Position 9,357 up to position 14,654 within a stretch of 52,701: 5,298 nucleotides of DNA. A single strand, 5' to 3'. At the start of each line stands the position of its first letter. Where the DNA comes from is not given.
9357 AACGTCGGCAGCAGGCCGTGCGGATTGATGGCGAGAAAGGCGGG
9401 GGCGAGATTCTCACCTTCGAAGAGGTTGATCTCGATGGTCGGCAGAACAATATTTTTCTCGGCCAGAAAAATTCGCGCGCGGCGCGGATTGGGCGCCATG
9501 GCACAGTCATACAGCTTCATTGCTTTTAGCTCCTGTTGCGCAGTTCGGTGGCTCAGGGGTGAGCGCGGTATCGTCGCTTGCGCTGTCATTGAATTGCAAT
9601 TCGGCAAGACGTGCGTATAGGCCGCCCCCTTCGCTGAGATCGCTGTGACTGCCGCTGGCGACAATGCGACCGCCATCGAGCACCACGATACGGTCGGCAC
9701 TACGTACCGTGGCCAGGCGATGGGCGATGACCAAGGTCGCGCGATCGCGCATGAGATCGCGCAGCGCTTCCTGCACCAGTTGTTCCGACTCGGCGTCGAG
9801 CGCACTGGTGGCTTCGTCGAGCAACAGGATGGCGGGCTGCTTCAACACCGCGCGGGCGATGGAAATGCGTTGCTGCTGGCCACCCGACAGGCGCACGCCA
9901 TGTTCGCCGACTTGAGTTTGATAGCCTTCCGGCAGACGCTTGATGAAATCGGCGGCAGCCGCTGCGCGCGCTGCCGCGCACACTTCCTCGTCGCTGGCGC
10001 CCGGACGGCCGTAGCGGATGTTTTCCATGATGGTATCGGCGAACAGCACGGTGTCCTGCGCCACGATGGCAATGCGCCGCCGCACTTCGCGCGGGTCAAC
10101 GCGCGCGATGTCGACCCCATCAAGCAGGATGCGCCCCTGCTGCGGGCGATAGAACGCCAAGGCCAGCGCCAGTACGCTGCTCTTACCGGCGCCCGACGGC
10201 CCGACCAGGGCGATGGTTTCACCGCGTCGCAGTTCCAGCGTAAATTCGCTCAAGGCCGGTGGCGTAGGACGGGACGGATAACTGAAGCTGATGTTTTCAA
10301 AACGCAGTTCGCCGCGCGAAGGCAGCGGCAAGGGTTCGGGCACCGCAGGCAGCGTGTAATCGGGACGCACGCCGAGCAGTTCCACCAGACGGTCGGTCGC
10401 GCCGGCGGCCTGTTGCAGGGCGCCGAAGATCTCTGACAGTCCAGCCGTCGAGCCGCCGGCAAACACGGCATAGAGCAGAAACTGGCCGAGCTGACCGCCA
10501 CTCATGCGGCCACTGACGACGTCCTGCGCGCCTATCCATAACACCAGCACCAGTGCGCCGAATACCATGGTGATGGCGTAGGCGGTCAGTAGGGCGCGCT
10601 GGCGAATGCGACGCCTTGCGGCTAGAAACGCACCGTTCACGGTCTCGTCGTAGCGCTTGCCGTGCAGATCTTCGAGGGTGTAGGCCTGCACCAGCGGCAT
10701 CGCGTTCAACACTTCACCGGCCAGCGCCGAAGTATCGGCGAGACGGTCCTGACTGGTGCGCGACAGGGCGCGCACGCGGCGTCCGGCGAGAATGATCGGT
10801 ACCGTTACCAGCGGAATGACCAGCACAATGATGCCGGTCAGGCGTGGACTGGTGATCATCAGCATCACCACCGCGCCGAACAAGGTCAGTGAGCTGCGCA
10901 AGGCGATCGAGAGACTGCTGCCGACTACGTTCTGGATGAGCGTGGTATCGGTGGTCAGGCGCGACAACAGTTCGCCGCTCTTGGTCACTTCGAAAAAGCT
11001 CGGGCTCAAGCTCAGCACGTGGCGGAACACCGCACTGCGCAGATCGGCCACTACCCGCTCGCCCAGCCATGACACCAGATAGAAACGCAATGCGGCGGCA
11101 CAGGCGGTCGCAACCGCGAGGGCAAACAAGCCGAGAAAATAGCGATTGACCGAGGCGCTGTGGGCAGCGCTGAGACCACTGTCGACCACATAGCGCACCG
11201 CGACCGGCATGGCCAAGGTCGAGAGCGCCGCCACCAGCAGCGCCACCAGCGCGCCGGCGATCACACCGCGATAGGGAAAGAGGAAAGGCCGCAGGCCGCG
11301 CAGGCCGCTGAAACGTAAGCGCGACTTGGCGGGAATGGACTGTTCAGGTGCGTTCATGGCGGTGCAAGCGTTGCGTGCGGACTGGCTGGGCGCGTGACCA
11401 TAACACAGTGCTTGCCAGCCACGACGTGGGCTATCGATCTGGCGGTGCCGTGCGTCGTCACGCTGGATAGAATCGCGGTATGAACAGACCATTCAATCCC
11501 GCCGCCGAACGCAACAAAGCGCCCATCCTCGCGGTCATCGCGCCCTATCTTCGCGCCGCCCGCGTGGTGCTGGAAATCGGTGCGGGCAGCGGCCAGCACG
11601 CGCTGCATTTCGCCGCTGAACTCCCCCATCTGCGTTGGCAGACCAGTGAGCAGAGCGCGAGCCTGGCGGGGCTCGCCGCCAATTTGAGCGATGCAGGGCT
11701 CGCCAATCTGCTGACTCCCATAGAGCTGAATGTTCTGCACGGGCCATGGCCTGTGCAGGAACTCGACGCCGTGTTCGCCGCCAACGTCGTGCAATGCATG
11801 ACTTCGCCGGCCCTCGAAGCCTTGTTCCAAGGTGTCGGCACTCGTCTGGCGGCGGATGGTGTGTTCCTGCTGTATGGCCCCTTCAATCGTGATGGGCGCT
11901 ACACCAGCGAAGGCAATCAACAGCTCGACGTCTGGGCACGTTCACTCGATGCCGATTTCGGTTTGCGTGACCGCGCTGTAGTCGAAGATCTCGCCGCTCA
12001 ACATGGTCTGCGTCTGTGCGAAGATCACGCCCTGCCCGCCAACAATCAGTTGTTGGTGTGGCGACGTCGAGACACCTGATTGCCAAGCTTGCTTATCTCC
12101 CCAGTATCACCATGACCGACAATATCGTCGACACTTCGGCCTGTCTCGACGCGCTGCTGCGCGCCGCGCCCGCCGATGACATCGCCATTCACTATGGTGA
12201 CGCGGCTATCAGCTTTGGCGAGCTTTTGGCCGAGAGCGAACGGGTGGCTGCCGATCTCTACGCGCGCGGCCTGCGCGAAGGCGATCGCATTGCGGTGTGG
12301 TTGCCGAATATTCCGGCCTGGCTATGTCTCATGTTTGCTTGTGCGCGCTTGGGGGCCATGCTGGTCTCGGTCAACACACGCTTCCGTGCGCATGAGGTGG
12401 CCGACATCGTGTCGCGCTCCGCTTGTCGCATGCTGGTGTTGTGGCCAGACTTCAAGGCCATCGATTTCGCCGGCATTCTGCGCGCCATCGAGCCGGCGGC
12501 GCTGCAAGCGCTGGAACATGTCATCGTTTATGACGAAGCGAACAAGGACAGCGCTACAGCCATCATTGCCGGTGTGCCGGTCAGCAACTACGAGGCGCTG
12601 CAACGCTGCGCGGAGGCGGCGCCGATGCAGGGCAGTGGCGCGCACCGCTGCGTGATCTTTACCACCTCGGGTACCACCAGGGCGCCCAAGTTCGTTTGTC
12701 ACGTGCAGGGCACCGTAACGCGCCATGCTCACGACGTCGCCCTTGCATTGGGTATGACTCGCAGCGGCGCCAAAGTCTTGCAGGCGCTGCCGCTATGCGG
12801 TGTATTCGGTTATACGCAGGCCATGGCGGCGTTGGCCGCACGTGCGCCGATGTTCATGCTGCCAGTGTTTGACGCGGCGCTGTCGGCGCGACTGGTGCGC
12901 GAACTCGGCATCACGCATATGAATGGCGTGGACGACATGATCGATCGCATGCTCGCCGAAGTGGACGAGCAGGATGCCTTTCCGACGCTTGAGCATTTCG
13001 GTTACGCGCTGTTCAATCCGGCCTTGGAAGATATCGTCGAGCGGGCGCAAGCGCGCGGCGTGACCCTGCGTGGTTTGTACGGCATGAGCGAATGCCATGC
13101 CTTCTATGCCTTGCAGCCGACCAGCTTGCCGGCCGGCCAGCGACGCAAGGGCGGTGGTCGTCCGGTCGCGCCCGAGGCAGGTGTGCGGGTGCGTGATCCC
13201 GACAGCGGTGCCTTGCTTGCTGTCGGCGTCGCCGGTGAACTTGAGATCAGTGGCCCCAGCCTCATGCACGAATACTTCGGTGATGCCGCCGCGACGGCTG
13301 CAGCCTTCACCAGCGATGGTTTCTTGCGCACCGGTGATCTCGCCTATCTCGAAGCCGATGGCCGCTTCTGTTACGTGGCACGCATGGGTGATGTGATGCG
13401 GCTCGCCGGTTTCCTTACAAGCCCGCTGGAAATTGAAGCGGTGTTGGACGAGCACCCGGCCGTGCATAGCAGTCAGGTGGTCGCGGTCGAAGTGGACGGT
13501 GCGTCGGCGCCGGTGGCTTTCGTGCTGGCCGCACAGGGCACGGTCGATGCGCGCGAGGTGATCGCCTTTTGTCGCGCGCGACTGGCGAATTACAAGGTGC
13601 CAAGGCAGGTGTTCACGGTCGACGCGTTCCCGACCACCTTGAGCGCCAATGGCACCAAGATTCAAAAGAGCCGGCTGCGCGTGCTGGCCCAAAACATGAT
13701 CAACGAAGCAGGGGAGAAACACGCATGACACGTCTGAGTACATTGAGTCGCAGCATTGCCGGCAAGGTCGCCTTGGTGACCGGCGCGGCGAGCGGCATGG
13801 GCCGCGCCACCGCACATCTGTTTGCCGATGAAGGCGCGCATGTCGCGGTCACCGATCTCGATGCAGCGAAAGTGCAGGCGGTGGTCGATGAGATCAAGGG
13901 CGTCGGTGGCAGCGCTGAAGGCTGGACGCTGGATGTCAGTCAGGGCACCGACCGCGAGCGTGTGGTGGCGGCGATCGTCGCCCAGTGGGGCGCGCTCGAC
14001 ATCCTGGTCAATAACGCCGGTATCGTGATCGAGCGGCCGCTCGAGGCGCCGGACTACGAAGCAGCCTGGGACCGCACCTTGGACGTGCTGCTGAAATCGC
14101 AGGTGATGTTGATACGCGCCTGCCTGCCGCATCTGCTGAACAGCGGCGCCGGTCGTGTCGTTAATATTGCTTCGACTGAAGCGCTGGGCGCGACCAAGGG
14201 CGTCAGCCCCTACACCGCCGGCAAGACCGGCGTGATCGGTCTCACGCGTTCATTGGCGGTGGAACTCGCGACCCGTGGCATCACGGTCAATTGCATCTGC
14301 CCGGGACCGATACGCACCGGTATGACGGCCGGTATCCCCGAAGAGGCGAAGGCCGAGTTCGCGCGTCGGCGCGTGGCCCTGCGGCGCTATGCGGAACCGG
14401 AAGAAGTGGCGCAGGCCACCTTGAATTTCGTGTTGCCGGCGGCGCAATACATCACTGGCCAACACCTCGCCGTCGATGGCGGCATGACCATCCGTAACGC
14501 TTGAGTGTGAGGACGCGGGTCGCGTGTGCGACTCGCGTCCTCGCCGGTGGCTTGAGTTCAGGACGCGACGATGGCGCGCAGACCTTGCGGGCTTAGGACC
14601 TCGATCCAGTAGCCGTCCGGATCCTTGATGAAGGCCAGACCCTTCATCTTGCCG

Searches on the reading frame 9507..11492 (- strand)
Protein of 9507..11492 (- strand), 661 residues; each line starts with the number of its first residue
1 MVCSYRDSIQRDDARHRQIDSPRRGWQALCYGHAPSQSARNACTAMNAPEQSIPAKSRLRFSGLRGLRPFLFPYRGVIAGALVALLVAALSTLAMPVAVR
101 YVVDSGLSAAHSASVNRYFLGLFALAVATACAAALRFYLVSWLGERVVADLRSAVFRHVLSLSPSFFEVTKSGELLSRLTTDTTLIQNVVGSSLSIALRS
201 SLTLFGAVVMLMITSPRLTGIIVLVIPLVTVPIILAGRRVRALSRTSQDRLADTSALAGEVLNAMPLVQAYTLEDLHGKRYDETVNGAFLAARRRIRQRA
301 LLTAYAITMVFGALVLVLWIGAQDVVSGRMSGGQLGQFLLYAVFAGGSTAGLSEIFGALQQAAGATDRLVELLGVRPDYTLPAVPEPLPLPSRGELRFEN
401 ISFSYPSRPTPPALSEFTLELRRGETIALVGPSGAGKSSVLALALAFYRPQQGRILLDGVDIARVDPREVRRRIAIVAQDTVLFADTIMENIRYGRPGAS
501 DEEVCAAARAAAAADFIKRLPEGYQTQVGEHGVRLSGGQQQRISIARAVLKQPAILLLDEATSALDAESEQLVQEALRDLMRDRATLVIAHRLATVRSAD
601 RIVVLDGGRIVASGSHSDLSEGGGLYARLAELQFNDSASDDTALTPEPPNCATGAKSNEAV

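Call 32: search_protein_families(library=pfam, proteins=[window:9507-11492:-], max_evalue=0.00001)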
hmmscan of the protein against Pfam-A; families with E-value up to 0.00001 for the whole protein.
window:9507-11492:- (661 aa): 3 families
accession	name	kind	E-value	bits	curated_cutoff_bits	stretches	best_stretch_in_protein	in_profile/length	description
PF00664.28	ABC_membrane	-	6.5e-51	174.1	28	1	81-343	4-268/274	ABC transporter transmembrane region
PF00005.33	ABC_tran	-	2e-32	113.1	25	1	415-563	2-137/137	ABC transporter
PF02463.25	SMC_N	-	1.9e-07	31.2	40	0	528-603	135-209/220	RecF/RecN/SMC N terminal domain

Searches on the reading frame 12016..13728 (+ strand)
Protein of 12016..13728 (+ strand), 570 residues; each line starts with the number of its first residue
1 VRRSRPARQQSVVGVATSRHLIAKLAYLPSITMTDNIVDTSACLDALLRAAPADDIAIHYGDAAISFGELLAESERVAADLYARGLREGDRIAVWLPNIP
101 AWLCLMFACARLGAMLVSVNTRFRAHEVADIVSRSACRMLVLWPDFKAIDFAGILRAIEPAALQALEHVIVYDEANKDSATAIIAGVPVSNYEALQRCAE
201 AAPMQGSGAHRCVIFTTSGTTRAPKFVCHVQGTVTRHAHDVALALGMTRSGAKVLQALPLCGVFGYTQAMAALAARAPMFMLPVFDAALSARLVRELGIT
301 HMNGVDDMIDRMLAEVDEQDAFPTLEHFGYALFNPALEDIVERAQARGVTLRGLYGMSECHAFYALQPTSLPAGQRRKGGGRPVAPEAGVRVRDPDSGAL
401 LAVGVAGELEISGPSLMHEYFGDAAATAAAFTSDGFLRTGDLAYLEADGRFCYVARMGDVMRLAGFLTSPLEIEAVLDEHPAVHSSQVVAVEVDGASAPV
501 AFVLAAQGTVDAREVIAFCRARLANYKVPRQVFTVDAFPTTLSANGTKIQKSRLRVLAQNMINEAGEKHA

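Call 32: search_protein_families(library=pfam, proteins=[window:12016-13728:+], max_evalue=0.00001)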
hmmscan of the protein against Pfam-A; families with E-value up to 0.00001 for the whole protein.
window:12016-13728:+ (570 aa): 2 families
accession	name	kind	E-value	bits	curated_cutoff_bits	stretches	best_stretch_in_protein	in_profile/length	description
PF00501.34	AMP-binding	-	6.5e-57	193.5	29.9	1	52-421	9-384/384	AMP-binding enzyme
PF13193.12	AMP-binding_C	-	1.3e-12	48.9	24.5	1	472-543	1-74/76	AMP-binding enzyme C-terminal domain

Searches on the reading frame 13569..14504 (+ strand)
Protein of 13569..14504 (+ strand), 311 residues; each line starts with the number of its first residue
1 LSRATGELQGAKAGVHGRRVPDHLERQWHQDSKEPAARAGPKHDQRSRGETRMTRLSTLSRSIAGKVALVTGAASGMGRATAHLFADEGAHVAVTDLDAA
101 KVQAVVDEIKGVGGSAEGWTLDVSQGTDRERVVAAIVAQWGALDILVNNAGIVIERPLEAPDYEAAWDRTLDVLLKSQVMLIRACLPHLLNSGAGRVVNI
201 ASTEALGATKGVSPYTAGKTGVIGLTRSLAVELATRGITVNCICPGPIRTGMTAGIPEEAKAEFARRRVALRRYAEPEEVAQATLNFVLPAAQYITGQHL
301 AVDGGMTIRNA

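Call 32: search_protein_families(library=pfam, proteins=[window:13569-14504:+], max_evalue=0.00001)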
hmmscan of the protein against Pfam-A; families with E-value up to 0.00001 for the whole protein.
window:13569-14504:+ (311 aa): 3 families
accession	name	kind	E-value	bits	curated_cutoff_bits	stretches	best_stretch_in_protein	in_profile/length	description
PF13561.12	adh_short_C2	-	9.2e-63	212.4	27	1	72-307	1-236/236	Enoyl-(Acyl carrier protein) reductase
PF00106.31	adh_short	-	1.4e-56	191.5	26.6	1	66-259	1-193/195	short chain dehydrogenase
PF08659.16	KR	-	1.9e-07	31.6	22.6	1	68-222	3-156/180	KR domain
